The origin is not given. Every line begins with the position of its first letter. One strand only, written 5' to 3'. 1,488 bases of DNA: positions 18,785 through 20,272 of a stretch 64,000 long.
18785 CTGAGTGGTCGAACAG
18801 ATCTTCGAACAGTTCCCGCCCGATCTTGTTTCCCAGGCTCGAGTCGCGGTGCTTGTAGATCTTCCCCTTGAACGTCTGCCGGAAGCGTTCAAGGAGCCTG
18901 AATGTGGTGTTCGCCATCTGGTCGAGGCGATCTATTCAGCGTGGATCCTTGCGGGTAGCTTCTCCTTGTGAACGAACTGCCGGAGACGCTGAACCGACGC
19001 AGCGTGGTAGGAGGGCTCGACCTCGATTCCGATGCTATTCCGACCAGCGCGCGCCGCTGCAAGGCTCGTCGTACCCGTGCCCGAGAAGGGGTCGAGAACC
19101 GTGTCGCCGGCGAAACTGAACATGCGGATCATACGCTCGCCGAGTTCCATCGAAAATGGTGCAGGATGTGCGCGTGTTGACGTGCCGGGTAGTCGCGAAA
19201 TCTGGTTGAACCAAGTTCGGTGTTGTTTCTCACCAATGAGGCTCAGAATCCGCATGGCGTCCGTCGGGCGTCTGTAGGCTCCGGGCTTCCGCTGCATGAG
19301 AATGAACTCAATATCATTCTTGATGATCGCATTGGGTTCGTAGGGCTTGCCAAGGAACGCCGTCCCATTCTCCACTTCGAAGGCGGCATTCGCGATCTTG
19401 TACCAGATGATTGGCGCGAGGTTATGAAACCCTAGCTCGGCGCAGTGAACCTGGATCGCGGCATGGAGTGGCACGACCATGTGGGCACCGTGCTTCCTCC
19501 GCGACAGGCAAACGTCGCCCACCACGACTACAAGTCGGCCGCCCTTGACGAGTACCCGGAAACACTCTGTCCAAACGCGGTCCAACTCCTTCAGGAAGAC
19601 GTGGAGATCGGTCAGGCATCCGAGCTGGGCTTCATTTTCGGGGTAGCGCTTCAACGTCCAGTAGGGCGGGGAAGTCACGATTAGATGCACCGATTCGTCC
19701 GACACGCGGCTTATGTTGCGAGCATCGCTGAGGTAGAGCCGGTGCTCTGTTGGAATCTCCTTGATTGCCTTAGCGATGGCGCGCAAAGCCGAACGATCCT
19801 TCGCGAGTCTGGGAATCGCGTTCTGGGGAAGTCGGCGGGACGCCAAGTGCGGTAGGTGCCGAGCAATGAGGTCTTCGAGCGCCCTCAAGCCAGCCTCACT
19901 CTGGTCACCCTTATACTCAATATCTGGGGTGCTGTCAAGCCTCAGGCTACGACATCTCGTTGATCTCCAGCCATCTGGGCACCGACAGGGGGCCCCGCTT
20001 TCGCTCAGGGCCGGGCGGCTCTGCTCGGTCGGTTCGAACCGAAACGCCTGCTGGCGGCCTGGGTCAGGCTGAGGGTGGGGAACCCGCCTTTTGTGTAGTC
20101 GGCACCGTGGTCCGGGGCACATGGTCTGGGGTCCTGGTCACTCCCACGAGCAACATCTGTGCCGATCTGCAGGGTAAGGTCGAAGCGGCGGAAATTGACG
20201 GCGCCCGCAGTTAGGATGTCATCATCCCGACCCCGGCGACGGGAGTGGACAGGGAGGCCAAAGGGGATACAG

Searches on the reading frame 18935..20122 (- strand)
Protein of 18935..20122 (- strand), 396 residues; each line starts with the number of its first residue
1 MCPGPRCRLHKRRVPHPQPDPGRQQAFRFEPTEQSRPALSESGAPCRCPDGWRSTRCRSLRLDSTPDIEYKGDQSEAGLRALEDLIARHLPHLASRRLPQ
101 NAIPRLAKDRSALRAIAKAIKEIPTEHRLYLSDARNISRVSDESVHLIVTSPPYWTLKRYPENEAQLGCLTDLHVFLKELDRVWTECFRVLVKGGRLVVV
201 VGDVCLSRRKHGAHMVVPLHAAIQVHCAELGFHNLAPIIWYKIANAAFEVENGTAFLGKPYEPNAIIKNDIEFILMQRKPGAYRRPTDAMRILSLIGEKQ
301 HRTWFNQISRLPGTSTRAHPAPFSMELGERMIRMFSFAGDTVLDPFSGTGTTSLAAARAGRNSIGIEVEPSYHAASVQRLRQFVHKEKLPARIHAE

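Call 55: search_protein_families(library=pfam, proteins=[window:18935-20122:-], max_evalue=0.00001)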
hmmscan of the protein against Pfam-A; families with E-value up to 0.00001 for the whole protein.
window:18935-20122:- (396 aa): 2 families
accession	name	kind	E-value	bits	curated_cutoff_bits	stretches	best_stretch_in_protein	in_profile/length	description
PF01555.25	N6_N4_Mtase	-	2.4e-36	126.2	26.7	1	145-376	1-219/221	DNA methylase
PF01170.24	UPF0020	-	8.1e-06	26.1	22.3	0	316-367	5-57/197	RMKL-like, methyltransferase domain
